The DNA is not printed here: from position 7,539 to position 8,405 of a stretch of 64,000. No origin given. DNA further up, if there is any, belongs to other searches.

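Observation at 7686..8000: C-terminal eukaryote-type dual-specificity phosphatase domain on a secreted bacterial protein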

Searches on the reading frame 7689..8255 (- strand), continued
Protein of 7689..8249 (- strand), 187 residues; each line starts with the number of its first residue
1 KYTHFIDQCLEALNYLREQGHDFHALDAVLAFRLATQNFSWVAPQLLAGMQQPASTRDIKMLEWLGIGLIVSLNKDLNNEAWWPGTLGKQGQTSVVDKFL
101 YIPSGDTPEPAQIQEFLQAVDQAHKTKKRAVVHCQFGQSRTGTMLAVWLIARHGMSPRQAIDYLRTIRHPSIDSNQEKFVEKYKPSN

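Call 42: find_homologous_proteins(query=A2, max_evalue=1e-10)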
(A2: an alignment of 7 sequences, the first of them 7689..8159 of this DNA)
Query A2 (7 sequences) (157 aa, profile of the alignment): 5792 proteins with E <= 1e-10 among 7213 candidates; the best 120 are listed.
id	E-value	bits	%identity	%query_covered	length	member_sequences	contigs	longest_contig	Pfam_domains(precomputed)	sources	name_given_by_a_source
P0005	1.0e-55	206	32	95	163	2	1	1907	PF22784.2,PF14566.12,PF22741.2,PF22785.2,PF00102.33,PF00782.26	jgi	jgi:atypical dual specificity phosphatase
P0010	3.4e-47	178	39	93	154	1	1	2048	PF13350.12,PF22784.2,PF14566.12,PF22741.2,PF22785.2,PF00102.33,PF00782.26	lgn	-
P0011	5.4e-47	177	37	94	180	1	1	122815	PF22784.2,PF14566.12,PF22741.2,PF22785.2,PF00102.33,PF00782.26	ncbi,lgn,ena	-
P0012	2.4e-46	175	36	93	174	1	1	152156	PF22784.2,PF14566.12,PF22741.2,PF22785.2,PF00102.33,PF00782.26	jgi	jgi:atypical dual specificity phosphatase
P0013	3.1e-46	175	37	94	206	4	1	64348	PF22784.2,PF14566.12,PF22741.2,PF22785.2,PF03162.19,PF00102.33,PF00782.26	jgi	-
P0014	4.6e-46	174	35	96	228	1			PF22784.2,PF14566.12,PF22741.2,PF22785.2,PF00102.33,PF00782.26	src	-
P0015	6.3e-46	174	37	93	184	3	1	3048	PF22784.2,PF14566.12,PF22741.2,PF22785.2,PF00102.33,PF00782.26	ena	-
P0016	7.2e-46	174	37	94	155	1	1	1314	PF13350.12,PF22784.2,PF05706.18,PF14566.12,PF22741.2,PF22785.2,PF00102.33,PF00782.26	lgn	-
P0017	1.7e-45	173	36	94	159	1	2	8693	PF22784.2,PF14566.12,PF22741.2,PF22785.2,PF00102.33,PF00782.26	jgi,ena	-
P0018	1.8e-45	173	36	96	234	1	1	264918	PF22784.2,PF14566.12,PF22741.2,PF22785.2,PF00102.33,PF00782.26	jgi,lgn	-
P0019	2.4e-45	172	37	94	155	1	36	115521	PF22784.2,PF14566.12,PF22741.2,PF22785.2,PF00102.33,PF00782.26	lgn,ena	-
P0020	3.5e-45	172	37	94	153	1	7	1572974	PF22784.2,PF14566.12,PF22741.2,PF22785.2,PF00102.33,PF00782.26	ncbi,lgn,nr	ncbi:MAG: dual specificity protein phosphatase family protein [Planctomycetia bacterium]|nr:dual spe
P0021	3.8e-45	171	37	96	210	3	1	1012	PF22784.2,PF14566.12,PF22741.2,PF22785.2,PF00102.33,PF00782.26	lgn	-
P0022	5.1e-45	171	35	94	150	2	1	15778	PF22784.2,PF14566.12,PF22741.2,PF22785.2,PF00102.33,PF00782.26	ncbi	-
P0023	5.8e-45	171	35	94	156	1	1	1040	PF22784.2,PF14566.12,PF22741.2,PF22785.2,PF00102.33,PF00782.26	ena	-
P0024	7.3e-45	171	35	93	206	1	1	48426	PF22784.2,PF05706.18,PF14566.12,PF22741.2,PF22785.2,PF00102.33,PF00782.26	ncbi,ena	-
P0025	8.0e-45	170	36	94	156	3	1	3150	PF13350.12,PF22784.2,PF14566.12,PF22741.2,PF22785.2,PF00102.33,PF00782.26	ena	-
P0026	9.1e-45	170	34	94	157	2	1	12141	PF22784.2,PF14566.12,PF22741.2,PF22785.2,PF00102.33,PF00782.26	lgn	-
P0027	1.0e-44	170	37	94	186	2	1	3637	PF22784.2,PF22741.2,PF22785.2,PF00102.33,PF00782.26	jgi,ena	-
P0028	1.5e-44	170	37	94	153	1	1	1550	PF22784.2,PF14566.12,PF22741.2,PF22785.2,PF00102.33,PF00782.26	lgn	-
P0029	1.8e-44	169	39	94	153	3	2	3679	PF22784.2,PF14566.12,PF22741.2,PF22785.2,PF00102.33,PF00782.26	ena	-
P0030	2.0e-44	169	32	92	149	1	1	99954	PF22784.2,PF14566.12,PF22741.2,PF22785.2,PF00102.33,PF00782.26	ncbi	-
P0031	2.2e-44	169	35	94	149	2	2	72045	PF22784.2,PF05706.18,PF14566.12,PF22741.2,PF22785.2,PF00102.33,PF00782.26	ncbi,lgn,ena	ncbi:MAG TPA: dual specificity protein phosphatase 23 [Candidatus Hypogeohydataceae bacterium YC40]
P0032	2.3e-44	169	35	94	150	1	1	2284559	PF22784.2,PF14566.12,PF22741.2,PF22785.2,PF00102.33,PF00782.26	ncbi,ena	-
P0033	3.0e-44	169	37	94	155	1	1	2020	PF22784.2,PF14566.12,PF22741.2,PF22785.2,PF00102.33,PF00782.26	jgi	jgi:atypical dual specificity phosphatase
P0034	3.1e-44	169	36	93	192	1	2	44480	PF22784.2,PF14566.12,PF22741.2,PF22785.2,PF00102.33,PF00782.26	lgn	-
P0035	3.1e-44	169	34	96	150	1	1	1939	PF22784.2,PF14566.12,PF22741.2,PF22785.2,PF00102.33,PF00782.26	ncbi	-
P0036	3.2e-44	168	37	94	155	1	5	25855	PF22784.2,PF14566.12,PF22741.2,PF22785.2,PF00102.33,PF00782.26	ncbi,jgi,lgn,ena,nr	ncbi:MAG: hypothetical protein QG591_876 [Planctomycetota bacterium]|jgi:atypical dual specificity p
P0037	3.4e-44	168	38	94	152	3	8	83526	PF22784.2,PF14566.12,PF22741.2,PF22785.2,PF00102.33,PF00782.26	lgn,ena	-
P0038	4.4e-44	168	37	94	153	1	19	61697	PF22784.2,PF14566.12,PF22741.2,PF22785.2,PF00102.33,PF00782.26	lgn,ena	-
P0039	4.6e-44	168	36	94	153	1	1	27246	PF22784.2,PF14566.12,PF22741.2,PF22785.2,PF00102.33,PF00782.26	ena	-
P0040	4.9e-44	168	34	94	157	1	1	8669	PF22784.2,PF14566.12,PF22741.2,PF22785.2,PF00102.33,PF00782.26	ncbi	-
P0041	5.0e-44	168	35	94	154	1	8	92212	PF13350.12,PF22784.2,PF14566.12,PF22741.2,PF22785.2,PF00102.33,PF00782.26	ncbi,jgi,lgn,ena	-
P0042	5.0e-44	168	36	94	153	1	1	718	PF22784.2,PF14566.12,PF22741.2,PF22785.2,PF00102.33,PF00782.26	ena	-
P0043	5.0e-44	168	34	94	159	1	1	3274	PF22784.2,PF05706.18,PF14566.12,PF22741.2,PF22785.2,PF00102.33,PF00782.26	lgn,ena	-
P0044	5.2e-44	168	36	94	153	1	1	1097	PF22784.2,PF05706.18,PF14566.12,PF22741.2,PF22785.2,PF00102.33,PF00782.26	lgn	-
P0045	5.3e-44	168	34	96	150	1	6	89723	PF22784.2,PF14566.12,PF22741.2,PF22785.2,PF00102.33,PF00782.26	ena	-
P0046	6.0e-44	168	36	94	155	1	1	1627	PF22784.2,PF14566.12,PF22741.2,PF22785.2,PF00102.33,PF00782.26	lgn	-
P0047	6.1e-44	168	37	94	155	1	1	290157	PF22784.2,PF14566.12,PF22741.2,PF22785.2,PF00102.33,PF00782.26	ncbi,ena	-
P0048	7.1e-44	167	36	94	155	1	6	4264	PF22784.2,PF14566.12,PF22741.2,PF22785.2,PF00102.33,PF00782.26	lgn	-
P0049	7.6e-44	167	36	94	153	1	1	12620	PF22784.2,PF14566.12,PF22741.2,PF22785.2,PF00102.33,PF00782.26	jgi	-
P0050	7.7e-44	167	35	93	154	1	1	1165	PF22784.2,PF14566.12,PF22741.2,PF22785.2,PF00102.33,PF00782.26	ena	-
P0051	7.7e-44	167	37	94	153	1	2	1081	PF22784.2,PF14566.12,PF22741.2,PF22785.2,PF00102.33,PF00782.26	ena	-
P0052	8.0e-44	167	39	94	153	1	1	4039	PF22784.2,PF14566.12,PF22741.2,PF22785.2,PF00102.33,PF00782.26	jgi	-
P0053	8.6e-44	167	37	94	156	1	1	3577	PF22784.2,PF14566.12,PF22741.2,PF22785.2,PF00102.33,PF00782.26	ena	-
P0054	9.7e-44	167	36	94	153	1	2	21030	PF22784.2,PF14566.12,PF22741.2,PF22785.2,PF00102.33,PF00782.26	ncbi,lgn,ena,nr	ncbi:atypical dual specificity phosphatase [Candidatus Brocadiaceae bacterium]|nr:atypical dual spec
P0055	1.1e-43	167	37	94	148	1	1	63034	PF22784.2,PF05706.18,PF14566.12,PF22741.2,PF22785.2,PF00102.33,PF00782.26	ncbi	ncbi:MAG: dual specificity protein phosphatase 23 [Candidatus Scalinduaceae bacterium]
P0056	1.1e-43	167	34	94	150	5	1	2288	PF22784.2,PF14566.12,PF22741.2,PF22785.2,PF00102.33,PF00782.26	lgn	-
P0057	1.1e-43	167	37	94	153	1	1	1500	PF22784.2,PF05706.18,PF14566.12,PF22741.2,PF22785.2,PF00102.33,PF00782.26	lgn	-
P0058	1.2e-43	167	36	94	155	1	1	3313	PF22784.2,PF14566.12,PF22741.2,PF22785.2,PF00102.33,PF00782.26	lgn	-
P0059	1.2e-43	167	36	94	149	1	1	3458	PF22784.2,PF14566.12,PF22741.2,PF22785.2,PF00102.33,PF00782.26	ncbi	-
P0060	1.3e-43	166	33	96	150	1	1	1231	PF22784.2,PF14566.12,PF22741.2,PF22785.2,PF00102.33,PF00782.26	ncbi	-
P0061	1.4e-43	166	38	94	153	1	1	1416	PF22784.2,PF14566.12,PF22741.2,PF22785.2,PF00102.33,PF00782.26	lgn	-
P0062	1.5e-43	166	35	94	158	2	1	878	PF13350.12,PF22784.2,PF05706.18,PF14566.12,PF22741.2,PF22785.2,PF00102.33,PF00782.26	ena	-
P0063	1.6e-43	166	35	93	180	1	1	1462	PF22784.2,PF22741.2,PF22785.2,PF00102.33,PF00782.26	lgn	-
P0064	1.6e-43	166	38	96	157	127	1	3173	PF22784.2,PF14566.12,PF22741.2,PF22785.2,PF00102.33,PF00782.26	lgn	-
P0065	1.6e-43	166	38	94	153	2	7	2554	PF22784.2,PF14566.12,PF22741.2,PF22785.2,PF00102.33,PF00782.26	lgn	-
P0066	1.7e-43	166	35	93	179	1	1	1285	PF22784.2,PF14566.12,PF22741.2,PF22785.2,PF00102.33,PF00782.26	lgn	-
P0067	1.8e-43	166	38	94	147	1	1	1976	PF22784.2,PF14566.12,PF22741.2,PF22785.2,PF00102.33,PF00782.26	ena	-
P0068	1.9e-43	166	33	96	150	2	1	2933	PF22784.2,PF14566.12,PF22741.2,PF22785.2,PF00102.33,PF00782.26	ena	-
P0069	1.9e-43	166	36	96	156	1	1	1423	PF22784.2,PF05706.18,PF14566.12,PF22741.2,PF22785.2,PF00102.33,PF00782.26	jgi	jgi:atypical dual specificity phosphatase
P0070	2.0e-43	166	36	94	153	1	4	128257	PF22784.2,PF14566.12,PF22741.2,PF22785.2,PF00102.33,PF00782.26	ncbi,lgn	-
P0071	2.0e-43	166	37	94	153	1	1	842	PF22784.2,PF14566.12,PF22741.2,PF22785.2,PF00102.33,PF00782.26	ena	-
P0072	2.2e-43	166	37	94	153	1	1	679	PF22784.2,PF14566.12,PF22741.2,PF22785.2,PF00102.33,PF00782.26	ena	-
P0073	2.3e-43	166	37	94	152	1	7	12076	PF22784.2,PF14566.12,PF22741.2,PF22785.2,PF00102.33,PF00782.26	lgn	-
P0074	2.4e-43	166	35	96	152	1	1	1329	PF22784.2,PF14566.12,PF22741.2,PF22785.2,PF00102.33,PF00782.26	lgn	-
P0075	2.5e-43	166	35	94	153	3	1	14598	PF22784.2,PF14566.12,PF22741.2,PF22785.2,PF00102.33,PF00782.26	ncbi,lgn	-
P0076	2.6e-43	166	39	94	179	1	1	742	PF22784.2,PF14566.12,PF22741.2,PF22785.2,PF00102.33,PF00782.26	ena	-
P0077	2.6e-43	165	42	94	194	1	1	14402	PF22784.2,PF14566.12,PF22741.2,PF22785.2,PF00102.33,PF00782.26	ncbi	ncbi:MAG: dual specificity protein phosphatase family protein, partial [bacterium]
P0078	2.7e-43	165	33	92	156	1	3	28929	PF13350.12,PF22784.2,PF05706.18,PF14566.12,PF22741.2,PF22785.2,PF00102.33,PF00782.26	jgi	-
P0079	2.7e-43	165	34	96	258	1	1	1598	PF22784.2,PF14566.12,PF22741.2,PF22785.2,PF00102.33,PF00782.26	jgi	-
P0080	2.7e-43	165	36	94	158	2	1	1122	PF22784.2,PF14566.12,PF22741.2,PF22785.2,PF00102.33,PF00782.26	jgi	-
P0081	3.3e-43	165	37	94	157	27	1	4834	PF22784.2,PF14566.12,PF22741.2,PF22785.2,PF00102.33,PF00782.26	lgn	-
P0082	3.3e-43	165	35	95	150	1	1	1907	PF22784.2,PF14566.12,PF22741.2,PF22785.2,PF00102.33,PF00782.26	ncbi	ncbi:MAG: dual specificity protein phosphatase 23 [Candidatus Brocadiales bacterium]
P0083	3.4e-43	165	37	94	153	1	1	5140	PF22784.2,PF05706.18,PF14566.12,PF22741.2,PF22785.2,PF00102.33,PF00782.26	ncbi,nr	ncbi:MAG: dual specificity protein phosphatase family protein [Planctomycetes bacterium]|nr:dual spe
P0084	3.5e-43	165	35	96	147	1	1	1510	PF22784.2,PF14566.12,PF22741.2,PF22785.2,PF00102.33,PF00782.26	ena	-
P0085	3.6e-43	165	33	96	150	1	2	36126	PF22784.2,PF14566.12,PF22741.2,PF22785.2,PF00102.33,PF00782.26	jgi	jgi:Predicted protein-tyrosine phosphatase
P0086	3.7e-43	165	34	96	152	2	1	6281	PF22784.2,PF14566.12,PF22741.2,PF22785.2,PF00102.33,PF00782.26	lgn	-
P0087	3.9e-43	165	36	94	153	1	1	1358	PF22784.2,PF05706.18,PF14566.12,PF22741.2,PF22785.2,PF00102.33,PF00782.26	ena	-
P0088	4.0e-43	165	34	94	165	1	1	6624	PF13350.12,PF22784.2,PF14566.12,PF22741.2,PF22785.2,PF00102.33,PF00782.26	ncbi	-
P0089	4.3e-43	165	37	94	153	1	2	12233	PF22784.2,PF05706.18,PF14566.12,PF22741.2,PF22785.2,PF00102.33,PF00782.26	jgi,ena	-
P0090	4.9e-43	165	34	93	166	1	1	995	PF13350.12,PF22784.2,PF14566.12,PF22741.2,PF22785.2,PF00102.33,PF00782.26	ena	-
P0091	5.3e-43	165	36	94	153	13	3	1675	PF22784.2,PF05706.18,PF14566.12,PF22741.2,PF22785.2,PF00102.33,PF00782.26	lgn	-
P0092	5.4e-43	164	37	94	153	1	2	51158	PF22784.2,PF05706.18,PF14566.12,PF22741.2,PF22785.2,PF00102.33,PF00782.26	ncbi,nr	ncbi:MAG: dual specificity protein phosphatase family protein [Planctomycetota bacterium]|nr:dual sp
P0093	5.4e-43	164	37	94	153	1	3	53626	PF22784.2,PF05706.18,PF14566.12,PF22741.2,PF22785.2,PF00102.33,PF00782.26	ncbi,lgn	-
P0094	5.4e-43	164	37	94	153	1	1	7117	PF22784.2,PF05706.18,PF14566.12,PF22741.2,PF22785.2,PF00102.33,PF00782.26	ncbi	-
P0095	5.4e-43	164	37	94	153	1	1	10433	PF22784.2,PF05706.18,PF14566.12,PF22741.2,PF22785.2,PF00102.33,PF00782.26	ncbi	-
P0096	5.5e-43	164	37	89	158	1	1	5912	PF22784.2,PF22741.2,PF22785.2,PF00102.33,PF00782.26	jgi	jgi:atypical dual specificity phosphatase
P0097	5.8e-43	164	33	96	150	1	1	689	PF22784.2,PF14566.12,PF22741.2,PF22785.2,PF00102.33,PF00782.26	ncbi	-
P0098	5.9e-43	164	34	90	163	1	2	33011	PF13350.12,PF22784.2,PF14566.12,PF22741.2,PF22785.2,PF00102.33,PF00782.26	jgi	-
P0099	5.9e-43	164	37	94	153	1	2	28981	PF22784.2,PF14566.12,PF22741.2,PF22785.2,PF00102.33,PF00782.26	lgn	-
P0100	6.0e-43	164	32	94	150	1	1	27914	PF22784.2,PF14566.12,PF22741.2,PF22785.2,PF00102.33,PF00782.26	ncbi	-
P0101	6.3e-43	164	34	94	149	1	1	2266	PF22784.2,PF14566.12,PF22741.2,PF22785.2,PF00102.33,PF00782.26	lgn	-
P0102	6.5e-43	164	37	94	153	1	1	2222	PF22784.2,PF05706.18,PF14566.12,PF22741.2,PF22785.2,PF00102.33,PF00782.26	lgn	-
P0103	6.8e-43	164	35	92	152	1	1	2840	PF22784.2,PF14566.12,PF22741.2,PF22785.2,PF00102.33,PF00782.26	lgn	-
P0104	6.8e-43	164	38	93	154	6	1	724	PF22784.2,PF05706.18,PF14566.12,PF22741.2,PF22785.2,PF00102.33,PF00782.26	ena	-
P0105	7.3e-43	164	35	96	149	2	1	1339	PF22784.2,PF14566.12,PF22741.2,PF22785.2,PF00102.33,PF00782.26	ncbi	-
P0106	7.4e-43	164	36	92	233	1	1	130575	PF13350.12,PF22784.2,PF14566.12,PF22741.2,PF22785.2,PF00102.33,PF00782.26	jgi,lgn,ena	-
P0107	7.5e-43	164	35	94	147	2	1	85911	PF22784.2,PF14566.12,PF22741.2,PF22785.2,PF00102.33,PF00782.26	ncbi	-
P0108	7.5e-43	164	35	94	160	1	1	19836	PF22784.2,PF14566.12,PF22741.2,PF22785.2,PF00102.33,PF00782.26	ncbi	ncbi:MAG: dual specificity protein phosphatase 23 [Candidatus Anammoxibacter sp.]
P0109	7.9e-43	164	30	90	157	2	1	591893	PF13350.12,PF22784.2,PF14566.12,PF22741.2,PF22785.2,PF00102.33,PF00782.26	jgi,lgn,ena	-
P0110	8.0e-43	164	36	94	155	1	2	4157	PF22784.2,PF14566.12,PF22741.2,PF22785.2,PF00102.33,PF00782.26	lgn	-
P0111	9.0e-43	164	37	94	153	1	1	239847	PF22784.2,PF05706.18,PF14566.12,PF22741.2,PF22785.2,PF00102.33,PF00782.26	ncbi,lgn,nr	ncbi:MAG: protein phosphatase [Candidatus Kuenenia sp.]|nr:protein phosphatase [Candidatus Kuenenia 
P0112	9.4e-43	164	36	94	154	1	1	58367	PF13350.12,PF22784.2,PF05706.18,PF14566.12,PF22741.2,PF22785.2,PF00102.33,PF00782.26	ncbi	ncbi:MAG: dual specificity protein phosphatase 23 [Planctomycetota bacterium]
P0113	9.4e-43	164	35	94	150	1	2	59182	PF22784.2,PF14566.12,PF22741.2,PF22785.2,PF00102.33,PF00782.26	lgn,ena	-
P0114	9.7e-43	164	34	94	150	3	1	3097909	PF22784.2,PF14566.12,PF22741.2,PF22785.2,PF00102.33,PF00782.26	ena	-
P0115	9.9e-43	164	35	94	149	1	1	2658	PF22784.2,PF14566.12,PF22741.2,PF22785.2,PF00102.33,PF00782.26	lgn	-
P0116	1.0e-42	164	37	94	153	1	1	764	PF22784.2,PF05706.18,PF14566.12,PF22741.2,PF22785.2,PF00102.33,PF00782.26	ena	-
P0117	1.1e-42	163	34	94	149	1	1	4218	PF22784.2,PF14566.12,PF22741.2,PF22785.2,PF00102.33,PF00782.26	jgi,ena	-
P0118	1.1e-42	163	36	94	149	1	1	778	PF22784.2,PF05706.18,PF14566.12,PF22741.2,PF22785.2,PF00102.33,PF00782.26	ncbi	-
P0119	1.2e-42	163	34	94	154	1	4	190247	PF22784.2,PF14566.12,PF22741.2,PF22785.2,PF00102.33,PF00782.26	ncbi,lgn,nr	ncbi:MAG TPA: dual specificity protein phosphatase 23 [Candidatus Brocadiia bacterium]|nr:dual speci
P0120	1.2e-42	163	32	94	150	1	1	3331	PF22784.2,PF14566.12,PF22741.2,PF22785.2,PF00102.33,PF00782.26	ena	-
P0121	1.2e-42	163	37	94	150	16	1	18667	PF22784.2,PF14566.12,PF22741.2,PF22785.2,PF00102.33,PF00782.26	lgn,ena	-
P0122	1.3e-42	163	33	96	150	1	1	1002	PF22784.2,PF14566.12,PF22741.2,PF22785.2,PF00102.33,PF00782.26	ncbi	-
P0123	1.5e-42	163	33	96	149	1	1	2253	PF22784.2,PF14566.12,PF22741.2,PF22785.2,PF00102.33,PF00782.26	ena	-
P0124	1.5e-42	163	34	94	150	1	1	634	PF22784.2,PF14566.12,PF22741.2,PF22785.2,PF00102.33,PF00782.26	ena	-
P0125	1.5e-42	163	33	94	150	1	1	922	PF22784.2,PF14566.12,PF22741.2,PF22785.2,PF00102.33,PF00782.26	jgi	-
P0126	1.6e-42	163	34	94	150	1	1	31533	PF22784.2,PF14566.12,PF22741.2,PF22785.2,PF00102.33,PF00782.26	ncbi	-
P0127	1.6e-42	163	33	96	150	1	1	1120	PF22784.2,PF14566.12,PF22741.2,PF22785.2,PF00102.33,PF00782.26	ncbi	-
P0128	1.7e-42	163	36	96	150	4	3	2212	PF22784.2,PF14566.12,PF22741.2,PF22785.2,PF00102.33,PF00782.26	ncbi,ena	-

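Call 49: predict_structure(alignment_id=A3)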
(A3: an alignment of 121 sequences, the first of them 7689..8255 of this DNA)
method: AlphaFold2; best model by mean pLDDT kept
length: 189 residues; sequences in the alignment: 121
mean_pLDDT: 83.5   pTM: 0.80
mean pLDDT of the five models: 83.5, 83.2, 82.3, 81.3, 80.2
residues with pLDDT >= 90: 93; 70-90: 64; 50-70: 23; < 50: 9
segments of 3 or more residues with pLDDT < 50: 87-95
pLDDT, mean of each block of 10 residues (from residue 1): 72 77 77 86 93 89 89 81 51 50 75 93 93 93 96 97 95 90 88
secondary structure, 60 per line:
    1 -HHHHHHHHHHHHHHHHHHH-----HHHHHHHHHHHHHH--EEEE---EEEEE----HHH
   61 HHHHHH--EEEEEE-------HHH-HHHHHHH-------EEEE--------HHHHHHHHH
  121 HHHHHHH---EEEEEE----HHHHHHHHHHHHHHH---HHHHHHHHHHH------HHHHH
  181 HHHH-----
elements in order: H2-20 H26-39 E42-45 E49-53 H58-66 E69-74 H86-92 E100-103 H112-127 E131-136 H141-155 H159-169 H176-184

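Call 51: fold_search(model_id=the predicted structure, library=pdb)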
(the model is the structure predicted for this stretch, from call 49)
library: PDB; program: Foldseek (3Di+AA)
matches with E <= 10: 1444; with E <= 0.001: 536
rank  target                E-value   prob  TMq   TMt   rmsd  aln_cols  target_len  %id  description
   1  4erc_A                9.5e-13  1.00  0.65  0.81   2.3       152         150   34  Structure of VHZ bound to metavanadate (released 2012-12-19)
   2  2img                  1.0e-12  1.00  0.65  0.82   2.5       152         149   34  Crystal structure of dual specificity protein phosphatase 23 from Homo sapiens in complex with ligand malate ion (released 2006-10-17)
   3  9rib_B                8.8e-10  1.00  0.66  0.38   6.0       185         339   20  Crystal structure of C278S mutant of mouse CDC14A (released 2025-12-10)
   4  6g86_B                1.0e-09  1.00  0.66  0.36   6.0       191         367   17  Structure of Cdc14 bound to SIC1 PxL motif (released 2018-10-17)
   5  6g84_A                1.1e-09  1.00  0.67  0.37   5.6       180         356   19  Structure of Cdc14 bound to CBK1 PxL motif (released 2018-10-10)
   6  3rgo                  1.5e-09  1.00  0.64  0.76   2.5       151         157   18  Crystal Structure of PTPMT1 (released 2011-07-06)
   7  6g85_B                2.0e-09  1.00  0.67  0.37   5.7       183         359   18  Structure of Cdc14 bound to CBK1 PxL motif (released 2018-10-17)
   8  6g86_A                2.6e-09  1.00  0.67  0.37   5.6       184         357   18  Structure of Cdc14 bound to SIC1 PxL motif (released 2018-10-17)
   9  4nyh_C                2.6e-09  1.00  0.61  0.64   3.9       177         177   19  Orthorhombic crystal form of pir1 dual specificity phosphatase core (released 2014-01-08)
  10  2i6i                  2.9e-09  1.00  0.61  0.71   3.4       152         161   28  crystal structures of the archaeal sulfolobus PTP-fold phosphatase (released 2007-03-13)
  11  1ohe_A                3.1e-09  1.00  0.64  0.37   2.6       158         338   21  Structure of cdc14b phosphatase with a peptide ligand (released 2003-07-24)
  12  3ro1                  3.1e-09  1.00  0.62  0.73   3.2       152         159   27  Crystal structure of the complex of the archaeal sulfolobus PTP-fold phosphatase with terpyridine platinum(II) (released 2011-10-05)
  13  6g85_A                3.1e-09  1.00  0.66  0.36   4.2       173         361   17  Structure of Cdc14 bound to CBK1 PxL motif (released 2018-10-17)
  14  1yn9_B                3.1e-09  1.00  0.58  0.64   4.6       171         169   21  Crystal structure of baculovirus RNA 5'-phosphatase complexed with phosphate (released 2005-02-22)
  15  2dxp_A                3.3e-09  1.00  0.61  0.72   3.4       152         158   26  Crystal structure of the complex of the archaeal sulfolobus PTP-fold phosphatase with phosphopeptides A-(p)Y-R (released 2007-03-13)
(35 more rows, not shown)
